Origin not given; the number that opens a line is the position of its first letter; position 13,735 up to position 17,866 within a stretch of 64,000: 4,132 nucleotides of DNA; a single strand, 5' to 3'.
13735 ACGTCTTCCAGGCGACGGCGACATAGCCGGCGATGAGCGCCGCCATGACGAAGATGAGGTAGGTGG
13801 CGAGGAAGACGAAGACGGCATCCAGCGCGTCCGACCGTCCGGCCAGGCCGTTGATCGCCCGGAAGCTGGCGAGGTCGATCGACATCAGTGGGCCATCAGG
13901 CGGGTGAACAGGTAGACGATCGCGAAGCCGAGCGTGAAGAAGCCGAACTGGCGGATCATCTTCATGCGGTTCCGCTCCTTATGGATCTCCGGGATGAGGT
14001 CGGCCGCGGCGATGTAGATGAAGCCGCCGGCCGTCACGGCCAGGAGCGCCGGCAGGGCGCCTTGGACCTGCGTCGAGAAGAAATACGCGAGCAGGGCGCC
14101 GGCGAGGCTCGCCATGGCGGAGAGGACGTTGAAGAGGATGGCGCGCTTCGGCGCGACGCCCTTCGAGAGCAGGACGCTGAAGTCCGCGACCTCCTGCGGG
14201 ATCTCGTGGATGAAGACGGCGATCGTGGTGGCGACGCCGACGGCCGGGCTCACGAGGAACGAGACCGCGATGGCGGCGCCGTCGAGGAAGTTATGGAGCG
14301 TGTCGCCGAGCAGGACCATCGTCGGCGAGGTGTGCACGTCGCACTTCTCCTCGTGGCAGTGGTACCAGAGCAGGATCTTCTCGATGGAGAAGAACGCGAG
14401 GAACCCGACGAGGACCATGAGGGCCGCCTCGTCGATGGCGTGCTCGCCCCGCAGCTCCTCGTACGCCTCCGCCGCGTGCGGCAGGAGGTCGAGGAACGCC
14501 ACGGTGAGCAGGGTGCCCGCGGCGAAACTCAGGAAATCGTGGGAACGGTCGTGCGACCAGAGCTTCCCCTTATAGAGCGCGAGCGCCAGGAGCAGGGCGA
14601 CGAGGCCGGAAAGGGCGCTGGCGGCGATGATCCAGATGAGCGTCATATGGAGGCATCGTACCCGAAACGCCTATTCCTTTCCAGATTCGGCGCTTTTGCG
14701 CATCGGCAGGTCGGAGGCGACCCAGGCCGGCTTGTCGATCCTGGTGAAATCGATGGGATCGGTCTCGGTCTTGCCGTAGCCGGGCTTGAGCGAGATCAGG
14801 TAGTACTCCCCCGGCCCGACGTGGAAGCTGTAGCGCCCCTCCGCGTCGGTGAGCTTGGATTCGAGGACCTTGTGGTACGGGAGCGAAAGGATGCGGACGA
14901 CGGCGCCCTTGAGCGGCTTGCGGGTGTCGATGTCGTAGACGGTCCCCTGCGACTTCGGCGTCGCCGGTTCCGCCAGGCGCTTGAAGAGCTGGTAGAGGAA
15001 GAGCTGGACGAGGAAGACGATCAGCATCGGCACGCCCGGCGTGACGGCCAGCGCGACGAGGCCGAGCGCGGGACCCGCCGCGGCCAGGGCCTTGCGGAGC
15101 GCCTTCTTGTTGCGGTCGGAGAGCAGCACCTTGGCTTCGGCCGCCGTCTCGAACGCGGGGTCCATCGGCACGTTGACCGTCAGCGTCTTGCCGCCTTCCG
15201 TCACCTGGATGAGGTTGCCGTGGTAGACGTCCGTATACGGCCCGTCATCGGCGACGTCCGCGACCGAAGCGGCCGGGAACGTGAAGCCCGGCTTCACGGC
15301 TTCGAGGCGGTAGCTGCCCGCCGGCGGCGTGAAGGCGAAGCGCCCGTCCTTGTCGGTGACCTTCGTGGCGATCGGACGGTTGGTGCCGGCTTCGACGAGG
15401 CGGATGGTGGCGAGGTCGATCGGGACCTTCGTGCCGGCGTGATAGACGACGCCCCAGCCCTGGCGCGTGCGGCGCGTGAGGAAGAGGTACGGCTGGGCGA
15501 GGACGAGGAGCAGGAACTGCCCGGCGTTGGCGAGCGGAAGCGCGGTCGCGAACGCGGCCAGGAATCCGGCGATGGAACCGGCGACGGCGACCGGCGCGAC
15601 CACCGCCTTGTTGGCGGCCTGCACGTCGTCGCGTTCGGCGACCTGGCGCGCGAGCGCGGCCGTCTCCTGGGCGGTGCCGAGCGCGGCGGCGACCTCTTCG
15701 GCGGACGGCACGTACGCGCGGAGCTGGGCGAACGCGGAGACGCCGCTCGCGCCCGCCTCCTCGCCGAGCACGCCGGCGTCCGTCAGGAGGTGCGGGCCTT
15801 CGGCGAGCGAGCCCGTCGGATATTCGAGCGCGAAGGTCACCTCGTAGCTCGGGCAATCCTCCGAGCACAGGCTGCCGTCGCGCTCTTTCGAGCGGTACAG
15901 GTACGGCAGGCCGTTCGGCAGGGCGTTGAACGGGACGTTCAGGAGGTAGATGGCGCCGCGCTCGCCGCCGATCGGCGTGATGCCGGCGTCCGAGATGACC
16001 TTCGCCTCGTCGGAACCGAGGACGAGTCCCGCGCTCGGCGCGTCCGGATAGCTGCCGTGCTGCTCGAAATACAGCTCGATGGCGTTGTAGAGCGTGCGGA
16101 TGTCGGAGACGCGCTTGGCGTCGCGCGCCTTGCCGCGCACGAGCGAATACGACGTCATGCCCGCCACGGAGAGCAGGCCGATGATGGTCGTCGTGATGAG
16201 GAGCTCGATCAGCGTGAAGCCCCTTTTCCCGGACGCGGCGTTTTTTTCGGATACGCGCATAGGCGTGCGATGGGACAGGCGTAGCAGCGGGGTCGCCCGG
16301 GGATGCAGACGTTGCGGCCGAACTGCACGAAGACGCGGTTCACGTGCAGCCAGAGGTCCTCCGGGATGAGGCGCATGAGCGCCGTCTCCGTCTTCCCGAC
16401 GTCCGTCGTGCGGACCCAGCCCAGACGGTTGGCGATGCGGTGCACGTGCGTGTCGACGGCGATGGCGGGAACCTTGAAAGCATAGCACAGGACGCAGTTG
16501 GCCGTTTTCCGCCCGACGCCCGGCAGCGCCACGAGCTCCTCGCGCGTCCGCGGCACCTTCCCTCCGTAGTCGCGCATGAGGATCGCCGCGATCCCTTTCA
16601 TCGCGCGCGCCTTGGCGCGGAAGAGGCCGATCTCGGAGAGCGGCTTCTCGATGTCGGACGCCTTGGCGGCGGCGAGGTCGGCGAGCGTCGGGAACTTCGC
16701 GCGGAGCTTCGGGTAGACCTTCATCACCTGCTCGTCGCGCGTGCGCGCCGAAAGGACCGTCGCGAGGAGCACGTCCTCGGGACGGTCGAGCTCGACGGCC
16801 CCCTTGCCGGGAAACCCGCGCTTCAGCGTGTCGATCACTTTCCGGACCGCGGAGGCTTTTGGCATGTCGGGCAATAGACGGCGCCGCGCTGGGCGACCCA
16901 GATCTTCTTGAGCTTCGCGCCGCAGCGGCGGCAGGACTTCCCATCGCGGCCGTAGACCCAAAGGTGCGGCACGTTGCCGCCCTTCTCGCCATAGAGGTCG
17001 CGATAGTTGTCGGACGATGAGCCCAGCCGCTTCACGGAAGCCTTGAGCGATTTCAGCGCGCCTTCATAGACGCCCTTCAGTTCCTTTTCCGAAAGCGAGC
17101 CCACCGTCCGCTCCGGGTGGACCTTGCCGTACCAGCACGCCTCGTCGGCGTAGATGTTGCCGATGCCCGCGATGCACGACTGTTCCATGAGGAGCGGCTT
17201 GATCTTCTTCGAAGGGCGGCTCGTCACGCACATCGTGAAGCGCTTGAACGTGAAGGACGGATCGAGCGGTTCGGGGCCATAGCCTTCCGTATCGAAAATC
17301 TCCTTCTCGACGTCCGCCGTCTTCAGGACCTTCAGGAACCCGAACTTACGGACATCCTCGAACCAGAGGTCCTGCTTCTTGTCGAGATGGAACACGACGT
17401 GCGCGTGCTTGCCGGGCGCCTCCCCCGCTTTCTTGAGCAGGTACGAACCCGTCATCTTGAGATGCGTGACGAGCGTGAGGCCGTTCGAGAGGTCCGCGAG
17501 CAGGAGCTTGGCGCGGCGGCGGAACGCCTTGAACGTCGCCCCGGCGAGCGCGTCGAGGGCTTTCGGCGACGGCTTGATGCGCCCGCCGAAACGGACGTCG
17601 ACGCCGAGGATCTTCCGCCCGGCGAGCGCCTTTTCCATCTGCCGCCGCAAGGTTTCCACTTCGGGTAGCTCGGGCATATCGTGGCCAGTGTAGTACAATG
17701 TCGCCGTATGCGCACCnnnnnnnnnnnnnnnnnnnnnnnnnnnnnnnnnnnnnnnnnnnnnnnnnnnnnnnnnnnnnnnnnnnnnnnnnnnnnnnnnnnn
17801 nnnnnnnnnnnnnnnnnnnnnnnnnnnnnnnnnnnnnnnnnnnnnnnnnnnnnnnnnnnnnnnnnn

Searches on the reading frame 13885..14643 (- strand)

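Call 78: search_protein_families(library=pfam, proteins=[window:13885-14643:-], max_evalue=0.001)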
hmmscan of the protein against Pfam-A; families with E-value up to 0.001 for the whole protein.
window:13885-14643:- (252 aa): 1 family
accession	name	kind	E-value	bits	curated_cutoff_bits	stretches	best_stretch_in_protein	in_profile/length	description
PF02535.28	Zip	-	2.7e-44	152.1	35.1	2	99-245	170-321/323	ZIP Zinc transporter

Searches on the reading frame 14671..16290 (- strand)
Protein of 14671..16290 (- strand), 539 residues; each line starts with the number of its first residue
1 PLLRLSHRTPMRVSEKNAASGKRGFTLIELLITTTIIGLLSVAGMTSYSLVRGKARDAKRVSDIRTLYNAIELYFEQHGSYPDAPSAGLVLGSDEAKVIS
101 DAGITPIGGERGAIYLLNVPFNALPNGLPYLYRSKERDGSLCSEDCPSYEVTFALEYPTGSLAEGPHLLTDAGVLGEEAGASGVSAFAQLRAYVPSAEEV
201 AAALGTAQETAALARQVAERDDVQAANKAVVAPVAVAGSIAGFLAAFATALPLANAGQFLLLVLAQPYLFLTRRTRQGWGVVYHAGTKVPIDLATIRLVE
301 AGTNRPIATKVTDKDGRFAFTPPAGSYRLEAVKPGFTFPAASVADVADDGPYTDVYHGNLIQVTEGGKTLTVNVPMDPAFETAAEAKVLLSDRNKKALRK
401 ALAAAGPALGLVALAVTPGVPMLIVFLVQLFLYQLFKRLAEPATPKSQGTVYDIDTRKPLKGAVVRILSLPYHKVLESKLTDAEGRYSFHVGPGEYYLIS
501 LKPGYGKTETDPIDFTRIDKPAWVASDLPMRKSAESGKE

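Call 78: search_protein_families(library=pfam, proteins=[window:14671-16290:-], max_evalue=0.001)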
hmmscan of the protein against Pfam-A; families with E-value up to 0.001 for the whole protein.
window:14671-16290:- (539 aa): 6 families
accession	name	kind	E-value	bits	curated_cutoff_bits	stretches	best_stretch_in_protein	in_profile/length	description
PF13620.12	CarboxypepD_reg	-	9.3e-18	64.8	32.3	2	280-346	4-69/82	Carboxypeptidase regulatory-like domain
PF13715.12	CarbopepD_reg_2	-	2e-08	34.6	32.2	0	280-331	3-50/88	CarboxypepD_reg-like domain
PF11974.14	bMG3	-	3.3e-07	30.6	34.9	0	451-491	19-58/103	Bacterial alpha-2-macroglobulin MG3 domain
PF17210.9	SdrD_B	-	7.8e-07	29.7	29.7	0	458-509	22-74/112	SdrD B-like domain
PF07963.17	N_methyl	-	2.1e-06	27.5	21.2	1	21-43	3-25/27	Prokaryotic N-terminal methylation motif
PF17802.7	SpaA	-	1e-05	26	23.1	0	452-516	8-75/91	Prealbumin-like fold domain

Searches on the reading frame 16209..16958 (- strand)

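Call 78: search_protein_families(library=pfam, proteins=[window:16209-16958:-], max_evalue=0.001)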
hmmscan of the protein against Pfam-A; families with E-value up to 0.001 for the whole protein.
window:16209-16958:- (249 aa): 2 families
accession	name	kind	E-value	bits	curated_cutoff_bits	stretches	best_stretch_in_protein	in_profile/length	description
PF00730.31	HhH-GPD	-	9.6e-22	77.8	26.2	1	66-199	2-107/108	HhH-GPD superfamily base excision DNA repair protein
PF00633.29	HHH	-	1.8e-11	43.7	24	1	131-159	2-30/30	Helix-hairpin-helix motif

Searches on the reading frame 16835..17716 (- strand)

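Call 78: search_protein_families(library=pfam, proteins=[window:16835-17716:-], max_evalue=0.001)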
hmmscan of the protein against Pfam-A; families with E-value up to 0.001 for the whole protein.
window:16835-17716:- (293 aa): 3 families
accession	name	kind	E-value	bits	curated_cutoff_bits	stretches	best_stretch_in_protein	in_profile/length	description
PF01149.29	Fapy_DNA_glyco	-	5.5e-32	111.3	25.5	1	14-127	1-116/117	Formamidopyrimidine-DNA glycosylase N-terminal domain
PF06831.19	H2TH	-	2e-20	73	34.7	1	147-235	2-89/93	Formamidopyrimidine-DNA glycosylase H2TH domain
PF06827.20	zf-FPG_IleRS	-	1.1e-07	31.9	21.3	1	259-287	1-29/30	Zinc finger found in FPG and IleRS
